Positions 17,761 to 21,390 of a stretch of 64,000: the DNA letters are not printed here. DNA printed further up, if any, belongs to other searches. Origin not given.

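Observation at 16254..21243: A single 5-kb gene stitches together WW-like, PT-repeat, PH/GRAM-like and a ~1100-aa unknown module, with the PH-like region split over four 70-200-nt exons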

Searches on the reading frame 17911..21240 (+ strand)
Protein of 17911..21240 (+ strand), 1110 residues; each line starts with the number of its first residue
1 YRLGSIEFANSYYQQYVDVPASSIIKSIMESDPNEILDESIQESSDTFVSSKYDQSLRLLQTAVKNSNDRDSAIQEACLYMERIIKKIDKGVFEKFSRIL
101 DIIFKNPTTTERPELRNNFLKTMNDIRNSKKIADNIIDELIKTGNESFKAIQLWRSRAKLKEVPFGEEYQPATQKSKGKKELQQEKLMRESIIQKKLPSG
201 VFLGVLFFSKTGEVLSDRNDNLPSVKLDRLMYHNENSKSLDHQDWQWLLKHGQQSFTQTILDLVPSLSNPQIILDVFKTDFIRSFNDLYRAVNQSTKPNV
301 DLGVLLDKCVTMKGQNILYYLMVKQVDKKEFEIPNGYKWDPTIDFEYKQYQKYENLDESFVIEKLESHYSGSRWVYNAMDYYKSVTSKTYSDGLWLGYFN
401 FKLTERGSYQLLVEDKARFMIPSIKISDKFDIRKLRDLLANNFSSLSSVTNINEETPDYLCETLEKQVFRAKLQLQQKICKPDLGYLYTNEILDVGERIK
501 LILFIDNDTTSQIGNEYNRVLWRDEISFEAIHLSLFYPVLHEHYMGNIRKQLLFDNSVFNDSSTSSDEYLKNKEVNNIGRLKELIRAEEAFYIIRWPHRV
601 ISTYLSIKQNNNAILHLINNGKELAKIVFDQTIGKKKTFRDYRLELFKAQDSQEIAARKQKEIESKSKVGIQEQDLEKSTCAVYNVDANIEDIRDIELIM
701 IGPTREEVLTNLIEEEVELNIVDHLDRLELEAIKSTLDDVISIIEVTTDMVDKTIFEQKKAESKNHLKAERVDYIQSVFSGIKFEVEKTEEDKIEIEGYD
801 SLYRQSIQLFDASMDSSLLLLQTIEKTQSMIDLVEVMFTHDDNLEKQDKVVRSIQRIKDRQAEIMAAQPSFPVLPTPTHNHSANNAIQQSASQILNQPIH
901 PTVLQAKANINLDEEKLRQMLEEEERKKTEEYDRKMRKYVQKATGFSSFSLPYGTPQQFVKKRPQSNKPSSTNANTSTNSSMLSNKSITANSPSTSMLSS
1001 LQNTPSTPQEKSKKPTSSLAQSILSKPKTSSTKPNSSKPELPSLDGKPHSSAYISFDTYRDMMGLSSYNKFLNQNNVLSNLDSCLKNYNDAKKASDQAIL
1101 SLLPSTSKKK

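Call 39: search_solved_structures(query=A3, max_evalue=1)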
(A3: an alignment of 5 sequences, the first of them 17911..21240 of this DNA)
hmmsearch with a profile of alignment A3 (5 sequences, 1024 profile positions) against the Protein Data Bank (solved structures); distinct sequences matched with E-value up to 1: 0.

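Call 42: search_protein_representatives(alignment_id=A3)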
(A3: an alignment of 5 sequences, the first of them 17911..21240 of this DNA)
Query: 5 sequences, 1024 profile positions. Proteins with E-value up to 0.001 (for the whole library): 37; up to 1e-10: 26; up to 1e-30: 13. The best 37 are listed.
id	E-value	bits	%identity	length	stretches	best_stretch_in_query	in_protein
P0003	0.0e+00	1744.9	-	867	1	161-1024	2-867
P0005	7.1e-233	792.5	-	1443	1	2-986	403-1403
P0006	5.9e-89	316.0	-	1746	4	302-508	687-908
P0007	1.0e-80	288.7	-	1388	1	59-980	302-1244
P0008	3.5e-71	257.2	-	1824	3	2-508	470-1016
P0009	8.8e-67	242.6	-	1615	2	88-508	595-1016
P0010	1.8e-48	182.0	-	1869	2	142-606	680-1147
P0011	1.4e-38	149.3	-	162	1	7-163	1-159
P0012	3.0e-38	148.1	-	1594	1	23-856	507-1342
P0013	9.7e-37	143.1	-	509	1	671-1007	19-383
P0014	8.6e-36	140.0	-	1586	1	202-855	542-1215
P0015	1.8e-35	139.0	-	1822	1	48-848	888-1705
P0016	2.8e-34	135.0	-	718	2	197-601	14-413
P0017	5.6e-29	117.4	-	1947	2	48-556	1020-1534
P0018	1.9e-28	115.7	-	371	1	200-545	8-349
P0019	2.5e-27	112.0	-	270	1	133-385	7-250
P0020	2.7e-24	101.9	-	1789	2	57-602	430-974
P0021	2.0e-21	92.4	-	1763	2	59-500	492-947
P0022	3.6e-21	91.6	-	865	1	46-402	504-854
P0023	6.2e-18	80.9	-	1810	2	135-550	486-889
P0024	2.7e-15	72.2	-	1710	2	58-424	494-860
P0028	9.9e-12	60.4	-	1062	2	213-503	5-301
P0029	1.3e-11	59.9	-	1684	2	64-552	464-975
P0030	6.8e-10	54.3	-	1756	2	34-572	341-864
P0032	9.4e-08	47.2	-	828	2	303-606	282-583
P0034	1.7e-06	43.0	-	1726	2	281-509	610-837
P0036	5.2e-06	41.4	-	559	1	465-894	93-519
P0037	9.7e-06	40.5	-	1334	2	706-773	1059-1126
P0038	1.2e-05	40.3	-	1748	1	60-436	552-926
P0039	7.2e-05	37.6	-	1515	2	709-776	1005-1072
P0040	7.4e-05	37.6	-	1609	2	332-604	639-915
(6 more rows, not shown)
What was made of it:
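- On Heterolobosean/'excavate' WW-PH_36-core protein family (uncharacterised): The profile search found 37 representatives at E <= 0.001 and 13 at E <= 1e-30 (call 42).
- Closest known: Willaertia magna ABK040_006770. Same: The PH-like domain is followed by the same ~830-aa conserved module: 37 representatives at E <= 0.001, 26 at E <= 1e-10 (call 42).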

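Call 43: search_protein_families(library=pfam, max_evalue=0.01, proteins=[P0005, P0006, P0007, P0008, P0009, P0010])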
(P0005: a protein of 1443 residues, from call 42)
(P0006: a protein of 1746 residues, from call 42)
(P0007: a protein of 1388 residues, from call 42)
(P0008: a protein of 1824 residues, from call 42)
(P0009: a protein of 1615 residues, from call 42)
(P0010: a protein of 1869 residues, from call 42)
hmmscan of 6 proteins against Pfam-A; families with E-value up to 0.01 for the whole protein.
P0005 (1443 aa): 1 family
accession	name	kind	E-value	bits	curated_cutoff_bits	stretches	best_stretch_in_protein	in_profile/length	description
PF00397.32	WW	-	3.6e-05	24.1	26.9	1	37-63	5-31/31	WW domain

P0006 (1746 aa): 0 families

P0007 (1388 aa): 0 families

P0008 (1824 aa): 1 family
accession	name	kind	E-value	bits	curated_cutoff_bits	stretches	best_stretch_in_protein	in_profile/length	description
PF00397.32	WW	-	1e-05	25.9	26.9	1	60-87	4-31/31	WW domain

P0009 (1615 aa): 0 families

P0010 (1869 aa): 1 family
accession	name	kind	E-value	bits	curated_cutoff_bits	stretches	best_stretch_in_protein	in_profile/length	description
PF00397.32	WW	-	0.002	18.5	26.9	1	9-34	6-31/31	WW domain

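Call 44: list_cluster_members(proteins=[P0005, P0006, P0007, P0008, P0009, P0010, P0012, P0014, P0015, P0017])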
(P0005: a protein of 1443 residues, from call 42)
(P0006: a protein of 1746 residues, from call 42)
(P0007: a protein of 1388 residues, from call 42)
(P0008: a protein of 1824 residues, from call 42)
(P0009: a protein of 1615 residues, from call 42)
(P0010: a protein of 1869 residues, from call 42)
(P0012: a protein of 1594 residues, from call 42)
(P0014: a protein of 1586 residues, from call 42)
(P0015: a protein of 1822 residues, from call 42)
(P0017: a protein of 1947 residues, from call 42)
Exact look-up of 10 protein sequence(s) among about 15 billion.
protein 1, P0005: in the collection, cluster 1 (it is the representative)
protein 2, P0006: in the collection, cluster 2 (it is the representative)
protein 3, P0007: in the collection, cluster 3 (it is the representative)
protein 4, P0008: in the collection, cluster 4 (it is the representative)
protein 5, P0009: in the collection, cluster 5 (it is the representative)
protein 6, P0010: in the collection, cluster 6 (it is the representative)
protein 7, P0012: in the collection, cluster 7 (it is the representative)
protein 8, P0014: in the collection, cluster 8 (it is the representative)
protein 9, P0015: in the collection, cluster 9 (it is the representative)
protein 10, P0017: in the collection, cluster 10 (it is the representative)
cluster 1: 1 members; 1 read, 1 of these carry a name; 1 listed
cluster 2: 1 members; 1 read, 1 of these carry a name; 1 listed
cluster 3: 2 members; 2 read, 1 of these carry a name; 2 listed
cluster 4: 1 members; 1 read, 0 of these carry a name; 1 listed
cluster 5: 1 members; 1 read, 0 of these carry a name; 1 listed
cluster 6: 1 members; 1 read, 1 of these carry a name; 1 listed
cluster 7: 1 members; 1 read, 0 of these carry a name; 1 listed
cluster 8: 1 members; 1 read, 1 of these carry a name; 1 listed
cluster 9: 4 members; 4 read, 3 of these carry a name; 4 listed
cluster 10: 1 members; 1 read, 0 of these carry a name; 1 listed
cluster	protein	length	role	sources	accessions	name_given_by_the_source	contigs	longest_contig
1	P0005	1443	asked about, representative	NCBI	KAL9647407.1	hypothetical protein ABK040_006770 [Willaertia magna]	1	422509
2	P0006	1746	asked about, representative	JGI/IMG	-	hypothetical protein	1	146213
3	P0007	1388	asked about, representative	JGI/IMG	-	broad-specificity NMP kinase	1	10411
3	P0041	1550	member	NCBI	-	-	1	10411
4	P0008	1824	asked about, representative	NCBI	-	-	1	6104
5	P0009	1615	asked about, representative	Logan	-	-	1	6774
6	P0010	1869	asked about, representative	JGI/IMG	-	hypothetical protein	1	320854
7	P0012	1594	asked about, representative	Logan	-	-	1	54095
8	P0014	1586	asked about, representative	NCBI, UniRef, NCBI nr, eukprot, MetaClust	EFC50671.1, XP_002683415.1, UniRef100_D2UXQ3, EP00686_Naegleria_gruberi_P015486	predicted protein [Naegleria gruberi] | Predicted protein n=1 Tax=Naegleria gruberi TaxID=5762 RepID=D2UXQ3_NAEGR | uncharacterized protein NAEGRDRAFT_61205 [Naegleria gruberi]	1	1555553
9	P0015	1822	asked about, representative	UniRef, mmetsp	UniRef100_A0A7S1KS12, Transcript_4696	WW domain-containing protein n=1 Tax=Percolomonas cosmopolitus TaxID=63605 ... | Transcript_4696/g.17642 ORF Transcript_4696/g.17642 Transcript_4696/m.17642 type:complete ...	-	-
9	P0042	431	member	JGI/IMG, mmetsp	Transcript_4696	Transcript_4696/g.17643 ORF Transcript_4696/g.17643 Transcript_4696/m.17643 type:complete ...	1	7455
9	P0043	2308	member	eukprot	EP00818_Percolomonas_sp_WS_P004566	CAMPEP_0117441732 /NCGR_PEP_ID=MMETSP0759-20121206/3784_1 /TAXON_ID=63605 ...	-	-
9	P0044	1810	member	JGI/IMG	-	-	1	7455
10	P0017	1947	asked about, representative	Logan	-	-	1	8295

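Call 50: list_cluster_members(proteins=[P0020, P0021, P0023, P0024, P0029, P0030, P0034, P0037, P0038, P0040])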
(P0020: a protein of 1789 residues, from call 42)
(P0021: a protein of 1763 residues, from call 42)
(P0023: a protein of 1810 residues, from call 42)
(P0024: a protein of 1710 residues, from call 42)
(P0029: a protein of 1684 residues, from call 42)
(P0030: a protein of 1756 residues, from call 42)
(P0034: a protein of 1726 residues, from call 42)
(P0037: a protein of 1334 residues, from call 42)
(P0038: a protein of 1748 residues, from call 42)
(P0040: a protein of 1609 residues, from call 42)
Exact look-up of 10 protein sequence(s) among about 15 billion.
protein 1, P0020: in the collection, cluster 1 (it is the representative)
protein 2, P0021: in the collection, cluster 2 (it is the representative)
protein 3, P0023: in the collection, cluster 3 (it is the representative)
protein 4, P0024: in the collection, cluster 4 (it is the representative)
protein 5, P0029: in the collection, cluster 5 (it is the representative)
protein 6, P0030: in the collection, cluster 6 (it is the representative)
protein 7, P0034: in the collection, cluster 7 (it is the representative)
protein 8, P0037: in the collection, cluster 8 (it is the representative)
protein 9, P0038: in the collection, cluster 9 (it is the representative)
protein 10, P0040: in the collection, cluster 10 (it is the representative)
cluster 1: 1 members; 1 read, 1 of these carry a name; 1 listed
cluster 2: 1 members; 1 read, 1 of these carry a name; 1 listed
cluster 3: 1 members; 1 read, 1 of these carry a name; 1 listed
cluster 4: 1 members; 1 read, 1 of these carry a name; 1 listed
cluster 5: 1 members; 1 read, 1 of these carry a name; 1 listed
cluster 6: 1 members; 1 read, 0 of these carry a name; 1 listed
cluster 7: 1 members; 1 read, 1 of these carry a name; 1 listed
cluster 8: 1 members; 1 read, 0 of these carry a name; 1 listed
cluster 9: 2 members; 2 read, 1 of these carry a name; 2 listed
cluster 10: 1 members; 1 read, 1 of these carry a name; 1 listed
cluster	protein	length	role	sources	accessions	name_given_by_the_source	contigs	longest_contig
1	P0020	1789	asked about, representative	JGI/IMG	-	hypothetical protein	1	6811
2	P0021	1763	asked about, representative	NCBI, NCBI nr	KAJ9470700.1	putative leucine-rich repeat protein [Diplonema papillatum]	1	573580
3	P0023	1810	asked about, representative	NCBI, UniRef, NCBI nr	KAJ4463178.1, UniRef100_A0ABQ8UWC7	putative heterotrimeric G-protein [Paratrimastix pyriformis] | Heterotrimeric G-protein n=1 Tax=Paratrimastix pyriformis TaxID=342808 ...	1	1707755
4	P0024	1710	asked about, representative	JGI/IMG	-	hypothetical protein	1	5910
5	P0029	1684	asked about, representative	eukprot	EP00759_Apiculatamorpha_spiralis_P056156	PhF_6_TR7969/c0_g1_i1/m.12120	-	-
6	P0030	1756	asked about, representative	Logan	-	-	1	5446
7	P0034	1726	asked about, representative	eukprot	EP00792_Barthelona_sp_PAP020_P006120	TRINITY_DN2913_c0_g1_i1.p1 TRINITY_DN2913_c0_g1~~TRINITY_DN2913_c0_g1_i1.p1 ORF ...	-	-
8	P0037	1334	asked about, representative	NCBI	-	-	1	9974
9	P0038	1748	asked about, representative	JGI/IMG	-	-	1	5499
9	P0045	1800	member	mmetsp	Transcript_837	Transcript_837/g.2869 ORF Transcript_837/g.2869 Transcript_837/m.2869 type:complete ...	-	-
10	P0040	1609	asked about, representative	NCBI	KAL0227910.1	hypothetical protein RCL1_004053 [Eukaryota sp. TZLM3-RCL]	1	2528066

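Call 54: search_protein_families(library=pfam, max_evalue=0.01, proteins=[P0021, P0023, P0029, P0034, P0040])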
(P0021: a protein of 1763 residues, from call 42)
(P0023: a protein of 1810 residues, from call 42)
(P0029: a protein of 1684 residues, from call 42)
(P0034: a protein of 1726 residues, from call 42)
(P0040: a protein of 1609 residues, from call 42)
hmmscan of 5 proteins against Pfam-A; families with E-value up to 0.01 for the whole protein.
P0021 (1763 aa): 0 families

P0023 (1810 aa): 1 family
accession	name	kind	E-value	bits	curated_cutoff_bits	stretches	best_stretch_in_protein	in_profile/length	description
PF02479.21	Herpes_IE68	-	0.0075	16.3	21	0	1617-1643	54-80/134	Herpesvirus immediate early protein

P0029 (1684 aa): 0 families

P0034 (1726 aa): 0 families

P0040 (1609 aa): 0 families

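Call 56: find_homologous_proteins(query=A6, max_evalue=0.001)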
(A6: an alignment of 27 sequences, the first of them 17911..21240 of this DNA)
Query A6 (27 sequences) (1110 aa, profile of the alignment): 5 proteins with E <= 0.001 among 8000 candidates.
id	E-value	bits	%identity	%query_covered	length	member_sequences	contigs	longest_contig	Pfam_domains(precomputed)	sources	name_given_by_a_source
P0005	0.0e+0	1386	37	87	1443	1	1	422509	PF26278.1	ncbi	ncbi:hypothetical protein ABK040_006770 [Willaertia magna]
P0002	0.0e+0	1348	58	92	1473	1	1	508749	PF26278.1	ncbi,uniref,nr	ncbi:hypothetical protein C9374_007928 [Naegleria lovaniensis]|uniref:PH domain-containing protein n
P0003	7.8e-282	957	56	79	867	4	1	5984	-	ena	-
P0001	3.2e-271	922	100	89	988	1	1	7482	-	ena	-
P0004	6.4e-235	801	52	68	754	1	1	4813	-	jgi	-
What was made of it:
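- Tried and rejected: It returned only 5 proteins for the same reason (call 56).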

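Call 59: search_solved_structures(query=A6, max_evalue=10)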
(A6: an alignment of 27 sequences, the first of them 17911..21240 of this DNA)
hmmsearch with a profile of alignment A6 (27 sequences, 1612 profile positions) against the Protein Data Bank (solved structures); distinct sequences matched with E-value up to 10: 38.
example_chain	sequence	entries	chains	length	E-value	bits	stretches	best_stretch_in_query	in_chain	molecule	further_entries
6o60_C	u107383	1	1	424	3.1e-13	51.5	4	1543-1604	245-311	F-box/LRR-repeat protein 2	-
8uah_B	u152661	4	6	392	5.9e-10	40.6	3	1537-1593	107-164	F-box/LRR-repeat protein 17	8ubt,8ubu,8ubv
6w66_B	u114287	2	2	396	6.3e-10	40.5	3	1537-1593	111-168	F-box/LRR-repeat protein 17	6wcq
2p1m_B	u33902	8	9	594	7.5e-07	30.3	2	1537-1601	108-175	TRANSPORT INHIBITOR RESPONSE 1 protein | TRANSPORT INHIBITOR RESPONSE 1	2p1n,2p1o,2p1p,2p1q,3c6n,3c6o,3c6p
7abf_A4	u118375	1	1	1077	0.00031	21.6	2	17-196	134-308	Transcription elongation regulator 1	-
7abg_A4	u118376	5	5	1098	0.00035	21.5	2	17-196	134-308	Transcription elongation regulator 1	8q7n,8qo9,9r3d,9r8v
2je0_A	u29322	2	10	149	0.0012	19.7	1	1537-1599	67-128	ACIDIC LEUCINE-RICH NUCLEAR PHOSPHOPROTEIN 32 FAMILY MEMBER A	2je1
4xos_A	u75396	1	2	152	0.0013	19.6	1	1537-1599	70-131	Acidic leucine-rich nuclear phosphoprotein 32 family member A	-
2jqd_A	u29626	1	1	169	0.0015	19.4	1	1536-1599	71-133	Acidic leucine-rich nuclear phosphoprotein 32 family member A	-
6vcd_B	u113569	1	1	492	0.0026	18.6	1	1532-1595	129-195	F-box/LRR-repeat protein 5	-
8rmr_G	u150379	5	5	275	0.005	17.6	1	1537-1599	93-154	Acidic leucine-rich nuclear phosphoprotein 32 family member A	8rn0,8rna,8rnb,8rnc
6xzq_G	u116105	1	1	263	0.0051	17.6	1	1537-1599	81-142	Acidic leucine-rich nuclear phosphoprotein 32 family member A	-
1o6w_A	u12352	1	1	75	0.0056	17.5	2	19-46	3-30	PRE-MRNA PROCESSING PROTEIN PRP40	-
6xzg_GP1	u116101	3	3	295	0.0057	17.5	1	1537-1599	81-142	LRRcap domain-containing protein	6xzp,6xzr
8g4k_A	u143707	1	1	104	0.033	14.9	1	413-503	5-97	5HCS_TGFBR2_1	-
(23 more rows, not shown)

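Call 71: find_encoding_contigs(protein=P0006, flank=500, max_places=1)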
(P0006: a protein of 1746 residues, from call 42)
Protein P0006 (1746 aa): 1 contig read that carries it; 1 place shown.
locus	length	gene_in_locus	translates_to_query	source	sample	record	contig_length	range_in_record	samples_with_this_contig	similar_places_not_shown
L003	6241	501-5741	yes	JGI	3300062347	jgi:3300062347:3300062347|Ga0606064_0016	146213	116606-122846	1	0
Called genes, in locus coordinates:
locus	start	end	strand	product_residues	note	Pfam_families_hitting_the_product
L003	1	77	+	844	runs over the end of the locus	PF00565:SNase, PF00567:TUDOR, PF00565:SNase (weak)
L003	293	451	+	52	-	-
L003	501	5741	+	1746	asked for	PF26278:PH_36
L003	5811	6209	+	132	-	PF01124:MAPEG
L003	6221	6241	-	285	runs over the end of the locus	-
